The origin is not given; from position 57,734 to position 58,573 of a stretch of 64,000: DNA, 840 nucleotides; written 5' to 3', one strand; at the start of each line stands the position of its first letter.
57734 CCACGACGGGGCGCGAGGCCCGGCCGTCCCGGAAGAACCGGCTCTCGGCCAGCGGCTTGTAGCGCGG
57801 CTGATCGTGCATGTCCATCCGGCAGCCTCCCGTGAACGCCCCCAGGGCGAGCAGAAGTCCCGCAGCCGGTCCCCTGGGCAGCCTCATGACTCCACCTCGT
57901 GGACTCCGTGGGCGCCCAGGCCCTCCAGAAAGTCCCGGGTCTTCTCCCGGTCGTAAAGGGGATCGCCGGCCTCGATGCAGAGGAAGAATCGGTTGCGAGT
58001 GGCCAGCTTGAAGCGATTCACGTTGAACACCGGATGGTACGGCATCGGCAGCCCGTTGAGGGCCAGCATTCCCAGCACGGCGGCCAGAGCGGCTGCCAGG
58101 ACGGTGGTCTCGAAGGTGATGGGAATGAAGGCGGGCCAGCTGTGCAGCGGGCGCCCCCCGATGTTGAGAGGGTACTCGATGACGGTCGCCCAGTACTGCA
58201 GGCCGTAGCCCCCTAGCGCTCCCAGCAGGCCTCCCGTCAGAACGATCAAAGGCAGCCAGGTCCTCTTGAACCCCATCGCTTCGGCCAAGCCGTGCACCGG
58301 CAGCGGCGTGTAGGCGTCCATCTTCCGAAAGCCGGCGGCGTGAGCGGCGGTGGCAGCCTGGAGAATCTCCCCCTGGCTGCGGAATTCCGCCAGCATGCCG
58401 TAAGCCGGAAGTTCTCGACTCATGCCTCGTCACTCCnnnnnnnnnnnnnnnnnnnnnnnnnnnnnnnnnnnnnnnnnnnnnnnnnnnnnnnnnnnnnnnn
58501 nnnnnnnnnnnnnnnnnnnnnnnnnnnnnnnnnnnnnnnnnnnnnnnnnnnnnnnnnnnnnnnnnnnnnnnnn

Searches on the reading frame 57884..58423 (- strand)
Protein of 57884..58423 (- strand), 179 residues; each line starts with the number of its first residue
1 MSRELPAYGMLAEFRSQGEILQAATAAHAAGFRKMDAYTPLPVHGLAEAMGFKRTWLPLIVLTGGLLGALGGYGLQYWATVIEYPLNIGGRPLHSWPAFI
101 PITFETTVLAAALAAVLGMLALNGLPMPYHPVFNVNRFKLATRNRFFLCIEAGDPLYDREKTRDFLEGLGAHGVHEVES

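Call 95: search_protein_families(library=pfam, proteins=[window:57884-58423:-], max_evalue=0.001)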
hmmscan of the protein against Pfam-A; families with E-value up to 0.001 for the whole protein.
window:57884-58423:- (179 aa): 1 family
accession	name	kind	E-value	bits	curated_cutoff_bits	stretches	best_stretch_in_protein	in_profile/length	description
PF11821.13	ActD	-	1.1e-67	227.3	25.7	1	8-176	1-170/170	Alternative complex III, ActD subunit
